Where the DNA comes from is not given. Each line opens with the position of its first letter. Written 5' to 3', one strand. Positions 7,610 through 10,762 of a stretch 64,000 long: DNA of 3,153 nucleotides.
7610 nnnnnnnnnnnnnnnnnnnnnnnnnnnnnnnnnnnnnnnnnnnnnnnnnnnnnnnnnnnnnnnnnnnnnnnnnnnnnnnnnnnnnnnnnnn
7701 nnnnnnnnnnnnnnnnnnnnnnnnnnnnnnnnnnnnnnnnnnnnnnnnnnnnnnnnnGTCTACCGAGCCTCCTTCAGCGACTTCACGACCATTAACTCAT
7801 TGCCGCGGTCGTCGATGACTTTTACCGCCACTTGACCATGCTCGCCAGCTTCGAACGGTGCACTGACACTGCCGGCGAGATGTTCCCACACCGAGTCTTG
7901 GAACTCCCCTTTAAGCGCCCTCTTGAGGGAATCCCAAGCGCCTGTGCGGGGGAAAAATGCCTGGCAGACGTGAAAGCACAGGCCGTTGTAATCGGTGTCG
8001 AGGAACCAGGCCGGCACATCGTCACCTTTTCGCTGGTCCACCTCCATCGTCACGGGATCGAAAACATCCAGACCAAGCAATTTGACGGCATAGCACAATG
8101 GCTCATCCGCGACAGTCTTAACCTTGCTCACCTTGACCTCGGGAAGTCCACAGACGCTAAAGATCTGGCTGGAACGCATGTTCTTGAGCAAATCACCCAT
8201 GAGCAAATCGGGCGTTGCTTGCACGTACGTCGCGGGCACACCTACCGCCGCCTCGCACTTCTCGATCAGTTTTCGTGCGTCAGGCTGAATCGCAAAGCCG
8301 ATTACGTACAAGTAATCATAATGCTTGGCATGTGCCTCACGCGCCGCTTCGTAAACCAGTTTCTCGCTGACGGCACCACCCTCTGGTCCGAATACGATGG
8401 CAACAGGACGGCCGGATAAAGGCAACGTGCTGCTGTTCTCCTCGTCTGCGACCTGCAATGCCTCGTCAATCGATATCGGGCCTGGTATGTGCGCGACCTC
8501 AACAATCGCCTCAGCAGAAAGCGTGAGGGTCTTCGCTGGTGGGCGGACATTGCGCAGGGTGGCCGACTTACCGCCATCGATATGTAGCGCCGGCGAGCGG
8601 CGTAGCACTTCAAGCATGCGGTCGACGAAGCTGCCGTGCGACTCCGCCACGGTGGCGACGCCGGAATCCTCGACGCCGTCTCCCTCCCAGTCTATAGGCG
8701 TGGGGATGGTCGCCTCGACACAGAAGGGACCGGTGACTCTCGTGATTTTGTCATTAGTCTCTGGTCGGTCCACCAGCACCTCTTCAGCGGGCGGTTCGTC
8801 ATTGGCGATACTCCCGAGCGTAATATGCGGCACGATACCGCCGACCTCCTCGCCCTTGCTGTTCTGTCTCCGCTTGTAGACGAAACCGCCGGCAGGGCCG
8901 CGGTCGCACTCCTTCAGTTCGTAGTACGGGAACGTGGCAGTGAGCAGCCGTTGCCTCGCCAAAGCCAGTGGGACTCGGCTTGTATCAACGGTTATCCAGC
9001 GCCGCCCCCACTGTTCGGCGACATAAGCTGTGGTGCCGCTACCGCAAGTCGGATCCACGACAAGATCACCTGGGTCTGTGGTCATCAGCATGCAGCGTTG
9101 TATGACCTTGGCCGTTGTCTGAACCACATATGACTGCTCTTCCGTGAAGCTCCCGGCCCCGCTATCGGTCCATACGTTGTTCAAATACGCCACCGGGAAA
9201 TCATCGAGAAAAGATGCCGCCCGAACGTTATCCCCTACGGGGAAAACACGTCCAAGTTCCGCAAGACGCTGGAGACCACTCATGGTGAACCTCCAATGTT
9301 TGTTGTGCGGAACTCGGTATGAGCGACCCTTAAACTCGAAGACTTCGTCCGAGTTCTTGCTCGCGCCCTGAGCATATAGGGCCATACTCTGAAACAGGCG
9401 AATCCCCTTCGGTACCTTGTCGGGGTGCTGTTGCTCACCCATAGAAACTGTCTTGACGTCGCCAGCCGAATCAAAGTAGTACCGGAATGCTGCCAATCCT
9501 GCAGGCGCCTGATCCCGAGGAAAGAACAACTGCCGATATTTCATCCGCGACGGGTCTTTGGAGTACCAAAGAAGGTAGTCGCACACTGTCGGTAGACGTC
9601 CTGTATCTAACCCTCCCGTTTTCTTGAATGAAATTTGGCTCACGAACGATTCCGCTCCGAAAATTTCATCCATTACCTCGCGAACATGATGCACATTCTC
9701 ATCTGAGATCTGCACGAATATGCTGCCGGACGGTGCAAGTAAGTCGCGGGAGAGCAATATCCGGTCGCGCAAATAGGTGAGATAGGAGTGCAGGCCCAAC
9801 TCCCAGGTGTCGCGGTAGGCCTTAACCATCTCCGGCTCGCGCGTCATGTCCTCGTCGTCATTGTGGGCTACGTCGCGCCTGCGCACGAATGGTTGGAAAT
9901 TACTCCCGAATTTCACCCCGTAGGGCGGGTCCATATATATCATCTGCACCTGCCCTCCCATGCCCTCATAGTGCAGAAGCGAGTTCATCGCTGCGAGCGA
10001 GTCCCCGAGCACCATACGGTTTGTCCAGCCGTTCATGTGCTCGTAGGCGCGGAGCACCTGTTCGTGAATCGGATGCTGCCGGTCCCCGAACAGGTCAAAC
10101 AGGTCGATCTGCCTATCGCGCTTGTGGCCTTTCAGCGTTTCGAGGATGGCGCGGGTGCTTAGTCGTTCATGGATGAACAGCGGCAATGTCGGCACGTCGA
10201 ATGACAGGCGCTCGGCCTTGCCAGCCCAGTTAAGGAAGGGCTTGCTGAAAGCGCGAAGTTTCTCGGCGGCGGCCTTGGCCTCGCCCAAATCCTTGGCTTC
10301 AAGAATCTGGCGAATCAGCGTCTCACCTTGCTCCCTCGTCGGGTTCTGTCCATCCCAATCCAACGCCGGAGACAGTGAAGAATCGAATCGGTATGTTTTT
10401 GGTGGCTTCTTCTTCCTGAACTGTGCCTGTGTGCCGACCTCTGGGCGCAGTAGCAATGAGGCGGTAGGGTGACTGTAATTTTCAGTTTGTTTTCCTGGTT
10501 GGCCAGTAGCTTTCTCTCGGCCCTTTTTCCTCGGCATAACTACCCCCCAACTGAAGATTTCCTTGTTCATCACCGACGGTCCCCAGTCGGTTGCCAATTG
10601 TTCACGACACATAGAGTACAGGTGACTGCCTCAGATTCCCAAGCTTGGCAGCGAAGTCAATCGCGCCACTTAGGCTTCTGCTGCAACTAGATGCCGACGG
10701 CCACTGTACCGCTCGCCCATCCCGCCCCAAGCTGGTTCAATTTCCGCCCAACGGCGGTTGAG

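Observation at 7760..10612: Unusually long Type III Mod subunit (about 925-950 aa) with roughly 400 aa after motif I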

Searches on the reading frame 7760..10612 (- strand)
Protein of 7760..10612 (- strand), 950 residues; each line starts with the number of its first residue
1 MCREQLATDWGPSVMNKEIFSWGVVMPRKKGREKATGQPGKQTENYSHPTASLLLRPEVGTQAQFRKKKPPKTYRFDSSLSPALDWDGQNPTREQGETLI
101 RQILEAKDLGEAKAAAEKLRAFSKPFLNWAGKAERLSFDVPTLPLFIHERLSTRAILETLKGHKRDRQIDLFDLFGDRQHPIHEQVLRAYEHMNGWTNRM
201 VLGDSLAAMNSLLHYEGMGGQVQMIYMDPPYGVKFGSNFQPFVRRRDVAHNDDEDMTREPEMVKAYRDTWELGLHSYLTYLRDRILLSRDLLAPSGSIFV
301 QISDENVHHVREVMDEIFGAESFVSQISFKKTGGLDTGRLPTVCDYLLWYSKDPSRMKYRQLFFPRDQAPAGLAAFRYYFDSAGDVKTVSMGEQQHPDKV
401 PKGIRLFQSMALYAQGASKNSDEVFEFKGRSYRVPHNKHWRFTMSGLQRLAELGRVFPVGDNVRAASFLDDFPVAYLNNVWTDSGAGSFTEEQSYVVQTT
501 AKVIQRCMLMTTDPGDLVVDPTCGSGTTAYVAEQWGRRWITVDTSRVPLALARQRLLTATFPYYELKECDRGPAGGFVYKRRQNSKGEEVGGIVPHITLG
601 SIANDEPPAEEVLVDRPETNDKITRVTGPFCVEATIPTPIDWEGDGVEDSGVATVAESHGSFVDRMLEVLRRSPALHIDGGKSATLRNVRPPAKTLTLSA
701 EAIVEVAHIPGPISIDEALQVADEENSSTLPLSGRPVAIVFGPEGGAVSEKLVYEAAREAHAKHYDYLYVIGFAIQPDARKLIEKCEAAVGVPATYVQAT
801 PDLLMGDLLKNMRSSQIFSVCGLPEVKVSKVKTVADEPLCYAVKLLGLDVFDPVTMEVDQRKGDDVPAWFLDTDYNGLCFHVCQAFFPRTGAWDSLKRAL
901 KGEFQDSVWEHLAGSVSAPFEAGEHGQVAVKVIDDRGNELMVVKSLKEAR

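Call 5: search_protein_families(library=pfam, proteins=[window:7760-10612:-], max_evalue=0.01)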
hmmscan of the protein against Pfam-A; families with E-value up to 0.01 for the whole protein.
window:7760-10612:- (950 aa): 1 family
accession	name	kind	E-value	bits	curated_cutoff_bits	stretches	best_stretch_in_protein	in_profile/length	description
PF01555.25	N6_N4_Mtase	-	7.2e-28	98.5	26.7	1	222-545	1-212/221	DNA methylase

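Call 6: search_protein_families(library=ncbifam, proteins=[window:7760-10612:-], max_evalue=0.01)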
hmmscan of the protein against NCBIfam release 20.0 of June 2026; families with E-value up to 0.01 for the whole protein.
window:7760-10612:- (950 aa): 4 families
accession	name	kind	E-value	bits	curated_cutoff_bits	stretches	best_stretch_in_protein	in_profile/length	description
NF050803.1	DnaMtaseCcrMCaul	equivalog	3.9e-14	52.3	830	1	494-557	185-248/350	adenine-specific DNA-methyltransferase CcrM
NF008572.0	PRK11524.1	equivalog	4.5e-09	35.9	292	1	493-558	193-258/294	adenine-specific DNA-methyltransferase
NF010253.0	PRK13699.1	subfamily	9.7e-05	22.1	244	1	494-544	143-193/226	DNA methyltransferase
NF045667.1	MTase_DVU1556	equivalog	0.0092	15.4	155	0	499-555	10-64/213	DVU_1556 family methyltransferase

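Call 7: search_protein_families(library=padloc, proteins=[window:7760-10612:-], max_evalue=0.01)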
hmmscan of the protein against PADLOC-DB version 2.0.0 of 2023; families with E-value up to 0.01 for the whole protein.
window:7760-10612:- (950 aa): 45 families (the best 25 are shown)
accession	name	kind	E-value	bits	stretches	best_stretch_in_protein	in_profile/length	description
PDLC03632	MTase_III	-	1.3e-144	481.5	2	117-605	73-586/983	Type III methyltransferase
PDLC03354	MTase_II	-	6.9e-37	125.4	2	198-353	61-207/425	Type II methyltransferase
PDLC03636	MTase_III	-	5.6e-33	112.5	3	265-362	86-183/575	Type III methyltransferase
PDLC03644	MTase_III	-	2.2e-32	110.5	1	184-585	25-424/542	Type III methyltransferase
PDLC03300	MTase_II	-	2.4e-28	97.1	2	220-360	29-170/302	Type II methyltransferase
PDLC03635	MTase_III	-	3.6e-27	93.3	1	196-543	217-559/708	Type III methyltransferase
PDLC03633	MTase_III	-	6.7e-26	89.1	2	192-327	72-201/616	Type III methyltransferase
PDLC03634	MTase_III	-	2.5e-25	87.4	1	197-529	94-423/621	Type III methyltransferase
PDLC03339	MTase_II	-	7.4e-24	82.2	2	199-352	5-136/399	Type II methyltransferase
PDLC03638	MTase_III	-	1.8e-23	80.8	1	275-543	429-664/816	Type III methyltransferase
PDLC03371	MTase_II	-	8.2e-19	66.1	2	478-558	173-254/260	Type II methyltransferase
PDLC03641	MTase_III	-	1.7e-15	54.6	1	200-530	107-426/657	Type III methyltransferase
PDLC03637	MTase_III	-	1.2e-14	51.9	1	191-368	118-277/513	Type III methyltransferase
PDLC03738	oMTase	-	1.5e-14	51.6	2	498-556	207-265/376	orphan methyltransferase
PDLC03299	MTase_II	-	3.1e-14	51.2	1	479-559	179-260/296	Type II methyltransferase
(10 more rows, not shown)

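Call 8: find_homologous_proteins(query=window:7760-10612:-)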
Query window:7760-10612:- (950 aa): 7997 proteins with E <= 0.001 among 8000 candidates; the best 120 are listed.
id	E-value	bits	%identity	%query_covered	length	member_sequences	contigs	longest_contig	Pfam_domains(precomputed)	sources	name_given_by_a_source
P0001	0.0e+0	2178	100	99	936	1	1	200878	PF01555.25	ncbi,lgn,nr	ncbi:MAG: hypothetical protein NFCOHLIN_02248 [Gammaproteobacteria bacterium]|nr:hypothetical protei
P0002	0.0e+0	1555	72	97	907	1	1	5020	PF01555.25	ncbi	-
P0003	0.0e+0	1493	71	97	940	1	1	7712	PF01555.25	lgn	-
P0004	0.0e+0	1454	70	95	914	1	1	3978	PF01555.25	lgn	-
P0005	0.0e+0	1440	69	96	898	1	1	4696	PF01555.25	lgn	-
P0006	0.0e+0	1437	68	96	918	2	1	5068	PF01555.25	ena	-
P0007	0.0e+0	1434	69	95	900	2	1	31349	PF01555.25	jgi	jgi:adenine-specific DNA-methyltransferase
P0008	0.0e+0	1434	68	95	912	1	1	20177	PF01555.25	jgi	jgi:adenine-specific DNA-methyltransferase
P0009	0.0e+0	1434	67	97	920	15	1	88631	PF01555.25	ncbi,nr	ncbi:MAG: site-specific DNA-methyltransferase [Nitrospira sp.]|nr:site-specific DNA-methyltransferas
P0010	0.0e+0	1433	69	95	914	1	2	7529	PF01555.25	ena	-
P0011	0.0e+0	1433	68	96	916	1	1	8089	PF01555.25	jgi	jgi:adenine-specific DNA-methyltransferase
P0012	0.0e+0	1430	67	97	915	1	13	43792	PF01555.25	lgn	-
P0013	0.0e+0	1429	69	97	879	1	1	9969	PF01555.25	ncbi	-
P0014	0.0e+0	1427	67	97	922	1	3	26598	PF01555.25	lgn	-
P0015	0.0e+0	1426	68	97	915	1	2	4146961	PF01555.25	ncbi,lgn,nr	ncbi:MAG: site-specific DNA-methyltransferase [Nitrospira sp.]|nr:site-specific DNA-methyltransferas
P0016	0.0e+0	1425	68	97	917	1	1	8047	PF01555.25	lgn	-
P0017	0.0e+0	1425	67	97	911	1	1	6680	PF01555.25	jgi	jgi:adenine-specific DNA-methyltransferase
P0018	0.0e+0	1424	67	98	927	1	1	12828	PF01555.25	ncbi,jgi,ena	-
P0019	0.0e+0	1424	67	97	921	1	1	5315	PF01555.25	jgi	jgi:adenine-specific DNA-methyltransferase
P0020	0.0e+0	1420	68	96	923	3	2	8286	PF01555.25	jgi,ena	-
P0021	0.0e+0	1419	67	97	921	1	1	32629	PF01555.25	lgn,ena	-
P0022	0.0e+0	1418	67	95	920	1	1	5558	PF01555.25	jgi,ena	-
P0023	0.0e+0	1416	68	97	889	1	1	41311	PF01555.25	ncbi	ncbi:MAG: site-specific DNA-methyltransferase [Nitrospiraceae bacterium]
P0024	0.0e+0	1413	67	97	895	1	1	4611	PF01555.25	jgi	jgi:adenine-specific DNA-methyltransferase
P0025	0.0e+0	1412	67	97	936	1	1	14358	PF01555.25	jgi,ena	-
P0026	0.0e+0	1412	68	70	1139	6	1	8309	PF01555.25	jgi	-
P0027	0.0e+0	1412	67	96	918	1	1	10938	PF01555.25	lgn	-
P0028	0.0e+0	1412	67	96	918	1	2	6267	PF01555.25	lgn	-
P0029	0.0e+0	1412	67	95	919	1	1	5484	PF01555.25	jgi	jgi:adenine-specific DNA-methyltransferase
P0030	0.0e+0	1411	67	95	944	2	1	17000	PF01555.25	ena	-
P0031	0.0e+0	1411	67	95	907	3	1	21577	PF01555.25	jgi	-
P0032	0.0e+0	1411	68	95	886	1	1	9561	PF01555.25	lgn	-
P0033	0.0e+0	1410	66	97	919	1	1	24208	PF01555.25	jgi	jgi:adenine-specific DNA-methyltransferase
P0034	0.0e+0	1410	65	96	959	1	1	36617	PF01555.25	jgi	jgi:adenine-specific DNA-methyltransferase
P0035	0.0e+0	1409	68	96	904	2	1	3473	PF01555.25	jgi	-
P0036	0.0e+0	1408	68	96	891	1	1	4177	PF01555.25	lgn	-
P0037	0.0e+0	1408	67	95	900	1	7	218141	PF01555.25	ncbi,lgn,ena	-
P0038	0.0e+0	1407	67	97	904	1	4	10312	PF01555.25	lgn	-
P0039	0.0e+0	1407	66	96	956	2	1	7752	PF01555.25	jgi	jgi:adenine-specific DNA-methyltransferase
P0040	0.0e+0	1407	68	94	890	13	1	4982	PF01555.25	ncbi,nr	ncbi:site-specific DNA-methyltransferase, partial [Nitrospirales bacterium NOB]|nr:site-specific DNA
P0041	0.0e+0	1406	67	96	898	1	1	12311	PF01555.25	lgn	-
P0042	0.0e+0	1404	68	95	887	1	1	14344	PF01555.25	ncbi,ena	-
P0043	0.0e+0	1404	67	95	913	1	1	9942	PF01555.25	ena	-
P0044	0.0e+0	1403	65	97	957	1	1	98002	PF01555.25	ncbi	-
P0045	0.0e+0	1402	68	96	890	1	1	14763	PF01555.25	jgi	-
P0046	0.0e+0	1402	66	95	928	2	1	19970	PF01555.25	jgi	-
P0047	0.0e+0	1401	66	97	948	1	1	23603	PF01555.25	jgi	jgi:adenine-specific DNA-methyltransferase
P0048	0.0e+0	1400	65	97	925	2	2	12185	PF01555.25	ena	-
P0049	0.0e+0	1400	67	96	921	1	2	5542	PF01555.25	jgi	jgi:adenine-specific DNA-methyltransferase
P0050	0.0e+0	1400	67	97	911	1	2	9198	PF01555.25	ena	-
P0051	0.0e+0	1400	67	96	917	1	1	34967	PF01555.25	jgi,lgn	jgi:adenine-specific DNA-methyltransferase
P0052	0.0e+0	1400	67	97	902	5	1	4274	PF01555.25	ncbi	-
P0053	0.0e+0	1399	67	96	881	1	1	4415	PF01555.25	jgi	jgi:adenine-specific DNA-methyltransferase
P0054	0.0e+0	1399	67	97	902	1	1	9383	PF01555.25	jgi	jgi:adenine-specific DNA-methyltransferase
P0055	0.0e+0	1399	67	97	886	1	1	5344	PF01555.25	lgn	-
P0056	0.0e+0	1397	68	94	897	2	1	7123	PF01555.25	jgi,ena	-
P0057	0.0e+0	1397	68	96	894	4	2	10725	PF01555.25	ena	-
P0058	0.0e+0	1396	67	96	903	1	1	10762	PF01555.25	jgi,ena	-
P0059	0.0e+0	1396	67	95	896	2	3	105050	PF01555.25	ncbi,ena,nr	ncbi:MAG: site-specific DNA-methyltransferase [Nitrospira sp. CG24D]|nr:MAG: site-specific DNA-methy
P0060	0.0e+0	1396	66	95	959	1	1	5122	PF01555.25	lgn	-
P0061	0.0e+0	1395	67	96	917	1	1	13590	PF01555.25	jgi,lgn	jgi:adenine-specific DNA-methyltransferase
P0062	0.0e+0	1395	66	94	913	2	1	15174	PF01555.25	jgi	-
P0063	0.0e+0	1395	67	95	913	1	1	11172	PF01555.25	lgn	-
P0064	0.0e+0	1393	67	95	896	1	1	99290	PF01555.25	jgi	jgi:adenine-specific DNA-methyltransferase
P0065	0.0e+0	1393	67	95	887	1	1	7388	PF01555.25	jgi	jgi:adenine-specific DNA-methyltransferase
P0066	0.0e+0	1393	65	97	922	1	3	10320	PF01555.25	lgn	-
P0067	0.0e+0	1393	66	96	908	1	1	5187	PF01555.25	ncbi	ncbi:MAG: site-specific DNA-methyltransferase, partial [Acidobacteriota bacterium]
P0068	0.0e+0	1392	67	95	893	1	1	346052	PF01555.25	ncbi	-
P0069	0.0e+0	1392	66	97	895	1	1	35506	PF01555.25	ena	-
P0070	0.0e+0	1392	66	97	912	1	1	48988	PF01555.25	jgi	jgi:adenine-specific DNA-methyltransferase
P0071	0.0e+0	1392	67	95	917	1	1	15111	PF01555.25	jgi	jgi:adenine-specific DNA-methyltransferase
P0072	0.0e+0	1391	64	97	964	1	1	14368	PF01555.25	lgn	-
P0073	0.0e+0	1391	67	97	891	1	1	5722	PF01555.25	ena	-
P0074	0.0e+0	1391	66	97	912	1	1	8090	PF01555.25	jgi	jgi:adenine-specific DNA-methyltransferase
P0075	0.0e+0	1391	67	96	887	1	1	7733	PF01555.25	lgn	-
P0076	0.0e+0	1390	67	95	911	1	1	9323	PF01555.25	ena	-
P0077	0.0e+0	1390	67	95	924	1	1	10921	PF01555.25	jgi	jgi:adenine-specific DNA-methyltransferase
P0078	0.0e+0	1389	65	98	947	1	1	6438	PF01555.25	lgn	-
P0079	0.0e+0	1389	67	96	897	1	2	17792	PF01555.25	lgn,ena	-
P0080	0.0e+0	1389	64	97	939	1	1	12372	PF01555.25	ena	-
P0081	0.0e+0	1388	67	95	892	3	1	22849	PF01555.25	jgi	jgi:adenine-specific DNA-methyltransferase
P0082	0.0e+0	1388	68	95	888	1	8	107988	PF01555.25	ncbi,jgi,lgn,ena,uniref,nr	ncbi:MAG: site-specific DNA-methyltransferase [Nitrospiraceae bacterium]|jgi:adenine-specific DNA-me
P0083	0.0e+0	1387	66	97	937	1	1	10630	PF01555.25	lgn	-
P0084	0.0e+0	1387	67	95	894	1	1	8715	PF01555.25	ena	-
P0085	0.0e+0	1387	66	96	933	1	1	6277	PF01555.25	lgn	-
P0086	0.0e+0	1387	65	96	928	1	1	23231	PF01555.25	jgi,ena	-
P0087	0.0e+0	1386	69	94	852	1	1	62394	PF01555.25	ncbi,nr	ncbi:MAG: site-specific DNA-methyltransferase [Nitrospira sp.]|nr:site-specific DNA-methyltransferas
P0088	0.0e+0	1386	65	95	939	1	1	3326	PF01555.25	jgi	jgi:adenine-specific DNA-methyltransferase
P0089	0.0e+0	1385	66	97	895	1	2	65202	PF01555.25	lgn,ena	-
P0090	0.0e+0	1385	66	96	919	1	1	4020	PF01555.25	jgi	jgi:adenine-specific DNA-methyltransferase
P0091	0.0e+0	1385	66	96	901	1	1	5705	PF01555.25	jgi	jgi:adenine-specific DNA-methyltransferase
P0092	0.0e+0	1385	64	95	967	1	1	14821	PF01555.25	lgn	-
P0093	0.0e+0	1385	67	97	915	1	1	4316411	PF01555.25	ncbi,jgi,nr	ncbi:MAG: Putative DNA methylase [Nitrospira sp.]|jgi:adenine-specific DNA-methyltransferase|nr:MAG:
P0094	0.0e+0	1385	67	96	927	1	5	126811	PF01555.25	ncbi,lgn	-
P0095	0.0e+0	1384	67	95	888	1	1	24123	PF01555.25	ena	-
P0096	0.0e+0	1384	65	96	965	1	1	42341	PF01555.25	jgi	jgi:adenine-specific DNA-methyltransferase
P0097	0.0e+0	1384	65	96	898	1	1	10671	PF01555.25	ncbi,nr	ncbi:MAG: site-specific DNA-methyltransferase [Proteobacteria bacterium]|nr:site-specific DNA-methyl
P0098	0.0e+0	1384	67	95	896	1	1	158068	PF01555.25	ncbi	-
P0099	0.0e+0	1384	67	95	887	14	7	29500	PF01555.25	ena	-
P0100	0.0e+0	1383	68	96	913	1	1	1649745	PF01555.25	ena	-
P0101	0.0e+0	1383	67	97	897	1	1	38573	PF01555.25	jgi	jgi:adenine-specific DNA-methyltransferase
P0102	0.0e+0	1383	65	96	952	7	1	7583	PF01555.25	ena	-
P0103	0.0e+0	1383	65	97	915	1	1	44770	PF01555.25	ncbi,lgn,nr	ncbi:MAG: site-specific DNA-methyltransferase [Ignavibacteriales bacterium]|nr:site-specific DNA-met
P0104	0.0e+0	1383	67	97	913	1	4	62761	PF01555.25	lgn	-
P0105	0.0e+0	1383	67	95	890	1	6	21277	PF01555.25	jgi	jgi:adenine-specific DNA-methyltransferase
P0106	0.0e+0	1383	66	97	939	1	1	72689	PF01555.25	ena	-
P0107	0.0e+0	1382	65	95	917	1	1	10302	PF01555.25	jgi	jgi:adenine-specific DNA-methyltransferase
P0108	0.0e+0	1382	68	95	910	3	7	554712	PF01555.25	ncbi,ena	-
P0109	0.0e+0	1382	66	96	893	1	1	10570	PF01555.25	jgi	jgi:adenine-specific DNA-methyltransferase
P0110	0.0e+0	1382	66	97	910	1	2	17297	PF01555.25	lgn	-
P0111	0.0e+0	1382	66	97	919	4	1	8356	PF01555.25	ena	-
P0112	0.0e+0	1382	66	95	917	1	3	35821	PF01555.25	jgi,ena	jgi:adenine-specific DNA-methyltransferase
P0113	0.0e+0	1382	66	94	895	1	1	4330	PF01555.25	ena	-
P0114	0.0e+0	1381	66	95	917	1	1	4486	PF01555.25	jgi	jgi:adenine-specific DNA-methyltransferase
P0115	0.0e+0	1381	65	95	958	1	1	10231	PF01555.25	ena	-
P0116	0.0e+0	1380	64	97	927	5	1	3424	PF01555.25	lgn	-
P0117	0.0e+0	1380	66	96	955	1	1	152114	PF01555.25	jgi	jgi:adenine-specific DNA-methyltransferase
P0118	0.0e+0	1380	63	98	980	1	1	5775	PF01555.25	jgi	-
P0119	0.0e+0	1379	66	95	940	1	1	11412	PF01555.25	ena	-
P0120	0.0e+0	1379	66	97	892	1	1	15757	PF01555.25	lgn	-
